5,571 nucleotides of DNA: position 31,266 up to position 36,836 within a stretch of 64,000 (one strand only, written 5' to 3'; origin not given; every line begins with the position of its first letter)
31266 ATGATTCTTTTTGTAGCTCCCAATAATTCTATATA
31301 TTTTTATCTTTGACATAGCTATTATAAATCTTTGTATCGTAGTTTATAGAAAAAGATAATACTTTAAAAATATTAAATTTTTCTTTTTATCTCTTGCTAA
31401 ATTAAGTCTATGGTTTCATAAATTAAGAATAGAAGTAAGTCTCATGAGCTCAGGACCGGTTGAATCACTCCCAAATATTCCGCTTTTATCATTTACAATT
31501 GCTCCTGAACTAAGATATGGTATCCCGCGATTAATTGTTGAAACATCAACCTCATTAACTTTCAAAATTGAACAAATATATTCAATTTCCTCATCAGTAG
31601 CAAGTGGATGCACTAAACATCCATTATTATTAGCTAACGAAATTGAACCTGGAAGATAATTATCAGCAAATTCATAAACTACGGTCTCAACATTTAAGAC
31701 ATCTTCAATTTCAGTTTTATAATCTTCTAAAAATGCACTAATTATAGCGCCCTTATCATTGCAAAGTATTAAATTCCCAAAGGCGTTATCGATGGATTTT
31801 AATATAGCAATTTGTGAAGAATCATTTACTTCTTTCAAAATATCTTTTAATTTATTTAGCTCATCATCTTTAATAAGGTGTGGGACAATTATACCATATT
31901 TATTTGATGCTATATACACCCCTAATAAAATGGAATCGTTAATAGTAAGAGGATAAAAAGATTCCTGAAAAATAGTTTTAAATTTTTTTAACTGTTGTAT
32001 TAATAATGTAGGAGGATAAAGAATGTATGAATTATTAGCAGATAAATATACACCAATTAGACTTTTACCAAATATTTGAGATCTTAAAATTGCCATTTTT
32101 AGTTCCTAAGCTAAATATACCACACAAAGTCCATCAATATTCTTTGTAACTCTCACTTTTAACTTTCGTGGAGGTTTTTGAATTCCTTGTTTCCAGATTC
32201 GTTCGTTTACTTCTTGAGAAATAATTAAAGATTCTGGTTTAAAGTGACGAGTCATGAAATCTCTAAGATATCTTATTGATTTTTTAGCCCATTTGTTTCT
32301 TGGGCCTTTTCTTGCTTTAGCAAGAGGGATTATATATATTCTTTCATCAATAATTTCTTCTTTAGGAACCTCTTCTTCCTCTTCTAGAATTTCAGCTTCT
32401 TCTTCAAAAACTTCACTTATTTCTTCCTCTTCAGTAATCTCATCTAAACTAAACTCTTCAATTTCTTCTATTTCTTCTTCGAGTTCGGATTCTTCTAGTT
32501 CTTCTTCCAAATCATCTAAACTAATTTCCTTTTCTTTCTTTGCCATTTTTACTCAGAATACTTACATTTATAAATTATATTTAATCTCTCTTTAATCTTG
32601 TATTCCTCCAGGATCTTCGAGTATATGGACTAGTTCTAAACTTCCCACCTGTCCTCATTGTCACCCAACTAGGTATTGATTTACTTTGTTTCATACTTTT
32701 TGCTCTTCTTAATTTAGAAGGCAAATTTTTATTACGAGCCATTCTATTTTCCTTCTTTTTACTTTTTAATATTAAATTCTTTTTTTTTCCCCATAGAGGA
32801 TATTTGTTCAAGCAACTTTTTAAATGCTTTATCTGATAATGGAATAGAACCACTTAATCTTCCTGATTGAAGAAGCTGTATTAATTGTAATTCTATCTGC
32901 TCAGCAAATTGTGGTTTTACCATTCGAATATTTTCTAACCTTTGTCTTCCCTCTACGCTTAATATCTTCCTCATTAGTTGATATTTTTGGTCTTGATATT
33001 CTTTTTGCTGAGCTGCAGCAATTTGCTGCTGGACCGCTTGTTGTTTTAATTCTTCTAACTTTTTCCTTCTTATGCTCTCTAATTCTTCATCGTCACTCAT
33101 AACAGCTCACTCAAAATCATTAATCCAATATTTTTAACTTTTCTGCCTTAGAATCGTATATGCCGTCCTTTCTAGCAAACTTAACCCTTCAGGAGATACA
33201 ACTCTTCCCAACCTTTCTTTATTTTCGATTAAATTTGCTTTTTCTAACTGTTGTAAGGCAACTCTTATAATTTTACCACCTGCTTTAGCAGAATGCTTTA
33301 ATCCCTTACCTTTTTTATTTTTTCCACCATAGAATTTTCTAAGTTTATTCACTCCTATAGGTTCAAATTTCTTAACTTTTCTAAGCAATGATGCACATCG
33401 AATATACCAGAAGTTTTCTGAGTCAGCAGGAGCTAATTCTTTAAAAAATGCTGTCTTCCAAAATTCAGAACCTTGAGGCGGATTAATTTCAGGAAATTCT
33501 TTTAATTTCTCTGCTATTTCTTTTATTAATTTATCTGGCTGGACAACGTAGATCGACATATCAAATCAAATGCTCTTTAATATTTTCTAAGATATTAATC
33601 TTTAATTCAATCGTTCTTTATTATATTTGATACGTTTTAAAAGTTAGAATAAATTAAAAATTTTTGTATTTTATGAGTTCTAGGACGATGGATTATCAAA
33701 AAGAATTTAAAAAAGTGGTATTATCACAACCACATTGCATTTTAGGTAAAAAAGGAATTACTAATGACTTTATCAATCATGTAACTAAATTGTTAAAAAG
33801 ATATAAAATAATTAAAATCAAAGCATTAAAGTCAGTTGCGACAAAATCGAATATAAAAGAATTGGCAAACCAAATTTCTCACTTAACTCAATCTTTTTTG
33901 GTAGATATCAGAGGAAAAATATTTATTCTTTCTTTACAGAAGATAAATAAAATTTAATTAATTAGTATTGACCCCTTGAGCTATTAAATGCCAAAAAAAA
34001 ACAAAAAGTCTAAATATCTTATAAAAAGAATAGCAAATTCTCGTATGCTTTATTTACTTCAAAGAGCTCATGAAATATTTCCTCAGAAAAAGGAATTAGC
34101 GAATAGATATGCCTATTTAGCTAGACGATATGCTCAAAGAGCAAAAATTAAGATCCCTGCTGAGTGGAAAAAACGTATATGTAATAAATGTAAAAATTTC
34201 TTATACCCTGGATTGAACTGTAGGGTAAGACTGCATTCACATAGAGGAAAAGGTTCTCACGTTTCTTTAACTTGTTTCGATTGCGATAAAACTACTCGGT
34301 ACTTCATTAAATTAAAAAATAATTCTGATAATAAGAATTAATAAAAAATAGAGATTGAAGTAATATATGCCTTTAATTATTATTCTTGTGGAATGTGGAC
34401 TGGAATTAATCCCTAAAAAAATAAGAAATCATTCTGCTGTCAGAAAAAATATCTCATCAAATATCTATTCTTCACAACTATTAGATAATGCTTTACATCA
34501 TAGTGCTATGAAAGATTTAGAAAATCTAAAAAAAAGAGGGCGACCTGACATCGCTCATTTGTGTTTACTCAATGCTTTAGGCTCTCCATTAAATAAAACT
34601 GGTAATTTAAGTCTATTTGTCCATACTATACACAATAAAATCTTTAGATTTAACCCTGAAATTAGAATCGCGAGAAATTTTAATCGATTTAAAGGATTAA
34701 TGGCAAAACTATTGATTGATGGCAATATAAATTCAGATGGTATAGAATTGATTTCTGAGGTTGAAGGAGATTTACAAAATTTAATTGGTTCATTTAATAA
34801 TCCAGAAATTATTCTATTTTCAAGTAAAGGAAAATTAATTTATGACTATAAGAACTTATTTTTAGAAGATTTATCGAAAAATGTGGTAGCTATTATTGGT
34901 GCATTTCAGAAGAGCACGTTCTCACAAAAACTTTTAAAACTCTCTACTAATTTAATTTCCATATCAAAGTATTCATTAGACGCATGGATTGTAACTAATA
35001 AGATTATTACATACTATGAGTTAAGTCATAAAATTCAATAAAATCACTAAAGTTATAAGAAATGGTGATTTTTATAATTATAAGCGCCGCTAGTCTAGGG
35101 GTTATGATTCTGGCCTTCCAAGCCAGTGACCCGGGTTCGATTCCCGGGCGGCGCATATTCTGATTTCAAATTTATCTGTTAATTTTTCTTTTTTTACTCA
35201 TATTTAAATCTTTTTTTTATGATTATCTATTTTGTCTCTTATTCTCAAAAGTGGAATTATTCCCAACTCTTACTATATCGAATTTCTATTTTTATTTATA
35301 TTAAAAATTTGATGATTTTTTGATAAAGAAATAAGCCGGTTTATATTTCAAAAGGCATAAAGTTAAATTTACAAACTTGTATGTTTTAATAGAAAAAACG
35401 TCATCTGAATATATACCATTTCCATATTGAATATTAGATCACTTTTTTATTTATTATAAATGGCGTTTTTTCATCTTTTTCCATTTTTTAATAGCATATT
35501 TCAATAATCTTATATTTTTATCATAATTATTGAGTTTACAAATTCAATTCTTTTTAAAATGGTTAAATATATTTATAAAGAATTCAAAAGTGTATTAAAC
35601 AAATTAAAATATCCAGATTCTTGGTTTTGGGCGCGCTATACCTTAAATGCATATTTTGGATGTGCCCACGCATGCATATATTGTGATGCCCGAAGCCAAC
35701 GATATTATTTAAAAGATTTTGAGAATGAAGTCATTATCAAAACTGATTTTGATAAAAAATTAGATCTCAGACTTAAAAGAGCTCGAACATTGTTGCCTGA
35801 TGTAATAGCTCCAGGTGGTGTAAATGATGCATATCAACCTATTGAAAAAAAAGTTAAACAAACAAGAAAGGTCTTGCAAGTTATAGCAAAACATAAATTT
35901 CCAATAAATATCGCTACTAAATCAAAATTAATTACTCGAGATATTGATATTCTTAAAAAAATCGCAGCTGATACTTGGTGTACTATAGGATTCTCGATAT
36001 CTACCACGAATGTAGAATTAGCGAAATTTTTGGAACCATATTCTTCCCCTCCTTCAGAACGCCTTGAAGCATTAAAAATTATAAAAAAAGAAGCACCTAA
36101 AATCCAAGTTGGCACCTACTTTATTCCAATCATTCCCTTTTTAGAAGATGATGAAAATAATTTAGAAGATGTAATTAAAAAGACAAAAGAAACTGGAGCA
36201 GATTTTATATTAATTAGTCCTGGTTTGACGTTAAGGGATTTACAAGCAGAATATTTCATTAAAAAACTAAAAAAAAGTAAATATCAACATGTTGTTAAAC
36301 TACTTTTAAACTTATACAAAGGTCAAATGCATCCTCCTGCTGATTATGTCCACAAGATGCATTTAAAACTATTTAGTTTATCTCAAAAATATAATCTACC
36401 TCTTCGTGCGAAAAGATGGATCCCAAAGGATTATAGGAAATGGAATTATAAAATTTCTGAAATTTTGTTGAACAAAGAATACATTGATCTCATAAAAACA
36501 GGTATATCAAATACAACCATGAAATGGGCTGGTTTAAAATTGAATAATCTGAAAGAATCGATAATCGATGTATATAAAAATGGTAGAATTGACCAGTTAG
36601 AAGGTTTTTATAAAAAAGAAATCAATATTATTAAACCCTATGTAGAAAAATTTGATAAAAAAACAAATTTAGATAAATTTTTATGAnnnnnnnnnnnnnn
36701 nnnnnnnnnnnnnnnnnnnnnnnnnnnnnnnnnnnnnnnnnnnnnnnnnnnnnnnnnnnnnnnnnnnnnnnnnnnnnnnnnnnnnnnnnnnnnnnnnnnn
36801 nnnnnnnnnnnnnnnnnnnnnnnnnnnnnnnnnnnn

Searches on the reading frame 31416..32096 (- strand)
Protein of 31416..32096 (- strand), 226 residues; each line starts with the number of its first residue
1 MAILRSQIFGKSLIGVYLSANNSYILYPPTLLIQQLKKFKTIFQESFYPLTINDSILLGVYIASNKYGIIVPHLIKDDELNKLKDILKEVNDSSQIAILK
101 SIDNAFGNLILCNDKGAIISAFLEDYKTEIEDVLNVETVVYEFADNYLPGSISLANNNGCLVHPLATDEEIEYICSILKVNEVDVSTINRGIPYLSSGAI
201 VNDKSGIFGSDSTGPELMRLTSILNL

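Call 55: search_protein_families(library=pfam, proteins=[window:31416-32096:-], max_evalue=0.00001)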
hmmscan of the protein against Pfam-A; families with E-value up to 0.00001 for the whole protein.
window:31416-32096:- (226 aa): 1 family
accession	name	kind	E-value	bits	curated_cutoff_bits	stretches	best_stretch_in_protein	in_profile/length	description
PF01912.23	eIF-6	-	8.4e-51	172.6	25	1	5-204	1-195/197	eIF-6 family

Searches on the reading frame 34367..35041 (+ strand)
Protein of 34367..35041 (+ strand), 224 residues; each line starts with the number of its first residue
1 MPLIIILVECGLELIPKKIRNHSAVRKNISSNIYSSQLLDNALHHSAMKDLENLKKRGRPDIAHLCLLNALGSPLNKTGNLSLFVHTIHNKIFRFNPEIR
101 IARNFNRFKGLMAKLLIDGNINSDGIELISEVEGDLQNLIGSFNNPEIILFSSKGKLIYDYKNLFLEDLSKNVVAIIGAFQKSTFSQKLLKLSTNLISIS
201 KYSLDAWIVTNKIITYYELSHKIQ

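Call 41: search_protein_families(library=pfam, proteins=[window:34367-35041:+], max_evalue=0.0001)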
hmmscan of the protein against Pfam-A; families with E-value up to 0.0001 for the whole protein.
window:34367-35041:+ (224 aa): 1 family
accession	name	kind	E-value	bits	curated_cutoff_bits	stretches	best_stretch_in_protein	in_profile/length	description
PF03587.19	EMG1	-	3e-52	177.4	28.2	1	5-218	1-197/197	EMG1/NEP1 methyltransferase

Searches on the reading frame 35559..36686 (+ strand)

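Call 41: search_protein_families(library=pfam, proteins=[window:35559-36686:+], max_evalue=0.0001)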
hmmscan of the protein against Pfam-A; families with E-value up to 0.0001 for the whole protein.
window:35559-36686:+ (375 aa): 1 family
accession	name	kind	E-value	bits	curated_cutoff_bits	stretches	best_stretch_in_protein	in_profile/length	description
PF04055.27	Radical_SAM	-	2.9e-10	41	29.5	1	31-199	3-158/166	Radical SAM superfamily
